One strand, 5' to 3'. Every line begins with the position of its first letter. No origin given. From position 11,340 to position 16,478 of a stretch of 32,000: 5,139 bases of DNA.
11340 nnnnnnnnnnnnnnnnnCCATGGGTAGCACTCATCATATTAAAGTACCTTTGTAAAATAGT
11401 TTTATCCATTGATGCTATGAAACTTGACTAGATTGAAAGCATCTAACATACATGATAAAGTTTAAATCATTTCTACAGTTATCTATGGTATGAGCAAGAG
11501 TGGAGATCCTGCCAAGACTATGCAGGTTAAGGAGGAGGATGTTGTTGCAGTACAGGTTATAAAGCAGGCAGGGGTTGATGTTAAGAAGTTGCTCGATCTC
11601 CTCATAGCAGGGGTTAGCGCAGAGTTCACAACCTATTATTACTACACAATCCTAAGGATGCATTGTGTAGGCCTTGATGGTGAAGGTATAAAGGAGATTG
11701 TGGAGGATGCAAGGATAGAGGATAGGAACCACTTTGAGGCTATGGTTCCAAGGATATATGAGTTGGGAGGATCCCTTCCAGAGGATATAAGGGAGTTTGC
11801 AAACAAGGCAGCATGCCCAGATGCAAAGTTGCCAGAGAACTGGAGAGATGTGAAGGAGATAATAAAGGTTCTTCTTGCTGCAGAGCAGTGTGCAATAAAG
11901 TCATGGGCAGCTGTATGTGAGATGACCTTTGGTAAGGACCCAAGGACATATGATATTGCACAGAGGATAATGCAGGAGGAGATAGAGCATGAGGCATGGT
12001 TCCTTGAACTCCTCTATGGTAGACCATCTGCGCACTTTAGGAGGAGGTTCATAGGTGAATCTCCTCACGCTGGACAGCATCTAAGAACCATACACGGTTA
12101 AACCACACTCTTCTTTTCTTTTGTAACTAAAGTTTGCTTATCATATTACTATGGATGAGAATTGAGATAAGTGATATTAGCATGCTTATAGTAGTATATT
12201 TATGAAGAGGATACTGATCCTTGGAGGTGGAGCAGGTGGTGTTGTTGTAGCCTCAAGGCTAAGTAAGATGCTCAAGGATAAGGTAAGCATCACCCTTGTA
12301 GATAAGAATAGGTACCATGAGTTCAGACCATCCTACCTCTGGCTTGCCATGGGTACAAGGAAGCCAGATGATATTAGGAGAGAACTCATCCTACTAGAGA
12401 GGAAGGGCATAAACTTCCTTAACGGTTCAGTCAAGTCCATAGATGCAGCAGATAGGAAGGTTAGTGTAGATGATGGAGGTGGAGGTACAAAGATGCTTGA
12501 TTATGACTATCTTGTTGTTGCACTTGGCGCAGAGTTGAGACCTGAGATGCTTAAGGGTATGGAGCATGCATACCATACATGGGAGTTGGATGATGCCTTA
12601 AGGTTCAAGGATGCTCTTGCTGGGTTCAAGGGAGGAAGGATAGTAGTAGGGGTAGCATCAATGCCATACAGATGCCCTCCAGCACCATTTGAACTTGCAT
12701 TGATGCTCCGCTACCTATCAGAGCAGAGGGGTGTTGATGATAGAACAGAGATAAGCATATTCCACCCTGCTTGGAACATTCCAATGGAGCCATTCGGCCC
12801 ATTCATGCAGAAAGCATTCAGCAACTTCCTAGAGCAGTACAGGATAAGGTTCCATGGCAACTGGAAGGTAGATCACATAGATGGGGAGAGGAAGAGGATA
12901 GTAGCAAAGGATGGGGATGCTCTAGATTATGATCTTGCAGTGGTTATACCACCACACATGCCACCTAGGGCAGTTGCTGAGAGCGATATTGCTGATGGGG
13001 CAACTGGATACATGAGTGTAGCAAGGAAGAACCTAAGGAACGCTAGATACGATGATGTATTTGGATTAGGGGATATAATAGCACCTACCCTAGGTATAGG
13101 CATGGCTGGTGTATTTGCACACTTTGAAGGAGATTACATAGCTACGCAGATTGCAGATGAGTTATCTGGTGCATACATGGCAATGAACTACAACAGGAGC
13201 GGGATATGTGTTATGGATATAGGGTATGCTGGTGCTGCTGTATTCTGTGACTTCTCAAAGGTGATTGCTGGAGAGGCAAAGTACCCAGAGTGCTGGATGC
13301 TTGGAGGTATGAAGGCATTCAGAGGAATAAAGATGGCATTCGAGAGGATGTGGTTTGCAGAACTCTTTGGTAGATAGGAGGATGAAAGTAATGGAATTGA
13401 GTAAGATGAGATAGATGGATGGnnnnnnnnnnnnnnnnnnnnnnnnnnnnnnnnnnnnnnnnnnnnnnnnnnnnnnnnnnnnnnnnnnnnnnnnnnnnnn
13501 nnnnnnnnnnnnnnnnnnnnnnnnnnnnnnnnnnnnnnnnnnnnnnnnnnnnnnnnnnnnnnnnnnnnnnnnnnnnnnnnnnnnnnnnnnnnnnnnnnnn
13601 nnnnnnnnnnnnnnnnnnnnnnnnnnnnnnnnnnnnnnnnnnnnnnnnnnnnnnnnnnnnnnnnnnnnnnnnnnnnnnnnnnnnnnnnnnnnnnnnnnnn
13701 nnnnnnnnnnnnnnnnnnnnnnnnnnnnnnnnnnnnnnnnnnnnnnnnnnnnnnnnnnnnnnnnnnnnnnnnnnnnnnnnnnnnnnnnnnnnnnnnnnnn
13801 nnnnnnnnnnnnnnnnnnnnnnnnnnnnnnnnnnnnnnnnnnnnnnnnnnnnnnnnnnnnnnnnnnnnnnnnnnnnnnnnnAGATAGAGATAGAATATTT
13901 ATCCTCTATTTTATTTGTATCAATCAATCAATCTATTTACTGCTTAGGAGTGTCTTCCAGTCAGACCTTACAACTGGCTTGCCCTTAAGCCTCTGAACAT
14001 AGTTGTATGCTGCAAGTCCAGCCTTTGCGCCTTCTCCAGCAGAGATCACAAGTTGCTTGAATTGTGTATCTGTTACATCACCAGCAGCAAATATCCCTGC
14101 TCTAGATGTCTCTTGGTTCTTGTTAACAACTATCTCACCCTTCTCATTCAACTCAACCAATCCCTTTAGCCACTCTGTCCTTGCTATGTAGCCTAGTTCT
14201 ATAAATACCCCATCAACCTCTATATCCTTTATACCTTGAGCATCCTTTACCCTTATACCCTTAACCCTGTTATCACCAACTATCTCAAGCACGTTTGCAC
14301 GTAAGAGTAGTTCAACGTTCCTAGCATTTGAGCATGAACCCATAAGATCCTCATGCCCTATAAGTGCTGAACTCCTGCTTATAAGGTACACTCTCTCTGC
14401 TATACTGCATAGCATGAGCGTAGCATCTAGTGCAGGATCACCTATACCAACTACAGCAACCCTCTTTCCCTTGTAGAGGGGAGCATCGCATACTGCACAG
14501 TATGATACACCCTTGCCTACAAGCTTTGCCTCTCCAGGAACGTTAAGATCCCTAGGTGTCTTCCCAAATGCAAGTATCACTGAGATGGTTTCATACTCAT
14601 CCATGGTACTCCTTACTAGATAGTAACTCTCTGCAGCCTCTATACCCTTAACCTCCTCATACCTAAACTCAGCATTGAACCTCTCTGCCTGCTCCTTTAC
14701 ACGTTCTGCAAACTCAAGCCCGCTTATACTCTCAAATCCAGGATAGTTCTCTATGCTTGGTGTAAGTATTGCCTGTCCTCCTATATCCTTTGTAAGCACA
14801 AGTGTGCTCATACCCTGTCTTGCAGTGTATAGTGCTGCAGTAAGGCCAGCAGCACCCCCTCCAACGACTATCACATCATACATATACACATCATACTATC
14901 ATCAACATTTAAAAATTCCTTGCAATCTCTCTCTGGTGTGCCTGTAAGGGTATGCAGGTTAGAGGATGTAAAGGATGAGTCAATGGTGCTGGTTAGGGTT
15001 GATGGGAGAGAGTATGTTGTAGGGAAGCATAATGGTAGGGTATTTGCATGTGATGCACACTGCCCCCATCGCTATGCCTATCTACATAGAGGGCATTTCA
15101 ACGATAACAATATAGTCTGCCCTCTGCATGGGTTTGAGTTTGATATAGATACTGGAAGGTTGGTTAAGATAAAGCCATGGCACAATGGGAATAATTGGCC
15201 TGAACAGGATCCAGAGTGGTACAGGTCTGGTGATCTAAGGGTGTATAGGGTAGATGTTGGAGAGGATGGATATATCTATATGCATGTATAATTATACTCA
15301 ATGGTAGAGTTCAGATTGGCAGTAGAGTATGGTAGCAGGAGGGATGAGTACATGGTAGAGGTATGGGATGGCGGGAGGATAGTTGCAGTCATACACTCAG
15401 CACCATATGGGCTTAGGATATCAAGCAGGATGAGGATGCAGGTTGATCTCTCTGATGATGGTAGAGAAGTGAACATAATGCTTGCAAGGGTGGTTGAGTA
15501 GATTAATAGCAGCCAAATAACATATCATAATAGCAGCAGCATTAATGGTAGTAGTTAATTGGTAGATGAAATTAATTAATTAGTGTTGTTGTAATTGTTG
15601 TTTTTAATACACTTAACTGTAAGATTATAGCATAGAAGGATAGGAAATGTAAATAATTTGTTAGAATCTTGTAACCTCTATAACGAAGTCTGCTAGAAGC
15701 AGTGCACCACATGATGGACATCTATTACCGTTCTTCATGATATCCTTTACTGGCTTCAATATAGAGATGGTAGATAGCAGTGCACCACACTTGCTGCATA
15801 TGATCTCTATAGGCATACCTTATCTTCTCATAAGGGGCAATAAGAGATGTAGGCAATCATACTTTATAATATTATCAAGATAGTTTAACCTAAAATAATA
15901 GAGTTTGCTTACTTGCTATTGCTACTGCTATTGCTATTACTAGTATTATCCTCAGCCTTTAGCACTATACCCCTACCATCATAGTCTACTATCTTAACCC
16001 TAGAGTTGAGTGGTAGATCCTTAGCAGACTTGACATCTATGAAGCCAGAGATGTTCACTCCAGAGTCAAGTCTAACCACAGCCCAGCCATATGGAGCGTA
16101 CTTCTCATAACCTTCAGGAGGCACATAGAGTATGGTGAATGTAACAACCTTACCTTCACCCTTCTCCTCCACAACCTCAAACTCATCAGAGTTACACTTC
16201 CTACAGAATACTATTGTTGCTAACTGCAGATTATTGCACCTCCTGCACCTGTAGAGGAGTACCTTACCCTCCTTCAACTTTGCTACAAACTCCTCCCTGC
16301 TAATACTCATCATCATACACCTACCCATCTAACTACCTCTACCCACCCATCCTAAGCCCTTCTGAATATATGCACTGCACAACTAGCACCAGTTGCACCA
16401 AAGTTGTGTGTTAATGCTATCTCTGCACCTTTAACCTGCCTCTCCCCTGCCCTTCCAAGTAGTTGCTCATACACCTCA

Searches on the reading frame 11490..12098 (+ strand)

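Call 37: search_protein_families(library=pfam, proteins=[window:11490-12098:+], max_evalue=0.00001)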
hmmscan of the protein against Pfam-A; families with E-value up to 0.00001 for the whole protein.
window:11490-12098:+ (203 aa): 1 family
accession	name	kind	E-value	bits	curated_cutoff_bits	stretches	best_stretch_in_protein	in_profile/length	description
PF00210.30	Ferritin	-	5.6e-24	85.1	24.5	1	40-175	6-136/142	Ferritin-like domain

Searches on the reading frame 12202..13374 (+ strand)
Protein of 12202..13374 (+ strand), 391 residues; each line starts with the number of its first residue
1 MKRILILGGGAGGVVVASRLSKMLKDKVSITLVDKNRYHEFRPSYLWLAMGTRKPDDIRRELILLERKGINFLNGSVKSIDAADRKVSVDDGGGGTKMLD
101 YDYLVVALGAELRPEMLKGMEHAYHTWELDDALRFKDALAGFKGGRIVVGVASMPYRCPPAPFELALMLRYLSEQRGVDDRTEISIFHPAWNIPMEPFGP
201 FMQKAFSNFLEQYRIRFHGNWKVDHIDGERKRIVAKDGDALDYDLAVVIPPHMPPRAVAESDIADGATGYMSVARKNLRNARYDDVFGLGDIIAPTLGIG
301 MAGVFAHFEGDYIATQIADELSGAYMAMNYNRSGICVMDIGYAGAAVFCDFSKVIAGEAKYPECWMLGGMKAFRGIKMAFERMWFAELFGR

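Call 37: search_protein_families(library=pfam, proteins=[window:12202-13374:+], max_evalue=0.00001)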
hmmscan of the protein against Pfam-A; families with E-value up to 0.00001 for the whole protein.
window:12202-13374:+ (391 aa): 3 families
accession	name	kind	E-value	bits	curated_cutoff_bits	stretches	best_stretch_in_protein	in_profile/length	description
PF07992.20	Pyr_redox_2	-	3.2e-19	69.9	26.1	1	3-293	2-277/291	Pyridine nucleotide-disulphide oxidoreductase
PF21706.3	FCSD_central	-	2.8e-07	31.1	27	1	143-250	13-116/116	Sulfide dehydrogenase [flavocytochrome c] flavoprotein chain, central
PF13454.12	NAD_binding_9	-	7.7e-06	26.4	21.8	0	6-38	2-35/155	FAD-NAD(P)-binding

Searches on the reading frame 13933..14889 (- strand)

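Call 38: search_protein_families(library=pfam, proteins=[window:13933-14889:-], max_evalue=0.00001)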
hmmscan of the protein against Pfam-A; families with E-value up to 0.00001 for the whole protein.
window:13933-14889:- (318 aa): 6 families
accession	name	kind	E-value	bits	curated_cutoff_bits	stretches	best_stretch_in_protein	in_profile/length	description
PF07992.20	Pyr_redox_2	-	1.8e-43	149.5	26.1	1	4-287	1-291/291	Pyridine nucleotide-disulphide oxidoreductase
PF13738.12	Pyr_redox_3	-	1.9e-24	86.9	30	1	53-270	76-305/305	Pyridine nucleotide-disulphide oxidoreductase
PF12831.13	FAD_oxidored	-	2.3e-09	37.5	27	1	5-49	1-50/416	FAD dependent oxidoreductase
PF00070.33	Pyr_redox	-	5.5e-08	33.7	22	1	143-216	1-81/82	Pyridine nucleotide-disulphide oxidoreductase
PF00890.30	FAD_binding_2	-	1.8e-07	31.1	20.4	1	5-35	1-31/414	FAD binding domain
PF01266.30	DAO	-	6.8e-07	29.6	27.9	0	5-38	1-35/353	FAD dependent oxidoreductase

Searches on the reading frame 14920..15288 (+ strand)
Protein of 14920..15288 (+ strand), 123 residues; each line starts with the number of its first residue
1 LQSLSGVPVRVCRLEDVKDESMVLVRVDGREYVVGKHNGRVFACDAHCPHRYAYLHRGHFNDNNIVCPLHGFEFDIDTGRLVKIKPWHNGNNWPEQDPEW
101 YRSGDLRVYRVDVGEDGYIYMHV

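Call 38: search_protein_families(library=pfam, proteins=[window:14920-15288:+], max_evalue=0.00001)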
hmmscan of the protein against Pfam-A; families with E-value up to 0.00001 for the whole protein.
window:14920-15288:+ (123 aa): 3 families
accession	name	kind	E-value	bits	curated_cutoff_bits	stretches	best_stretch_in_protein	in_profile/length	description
PF00355.32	Rieske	-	2.1e-17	63.2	20.3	1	9-88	3-82/88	Rieske [2Fe-2S] domain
PF22543.2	Rieske_4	-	7.4e-10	39.6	28.4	1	9-121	1-114/119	Soluble Rieske-type ferredoxin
PF13806.12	Rieske_2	-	1.5e-08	34.9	27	1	10-116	4-98/104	Rieske-like [2Fe-2S] domain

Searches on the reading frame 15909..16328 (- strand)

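Call 38: search_protein_families(library=pfam, proteins=[window:15909-16328:-], max_evalue=0.00001)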
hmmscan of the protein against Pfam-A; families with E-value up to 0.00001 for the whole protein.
window:15909-16328:- (139 aa): 1 family
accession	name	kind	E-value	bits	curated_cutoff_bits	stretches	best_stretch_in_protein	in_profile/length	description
PF01796.24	OB_ChsH2_C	-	4.4e-14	52.6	27.1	1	53-114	2-63/65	ChsH2, C-terminal OB-fold domain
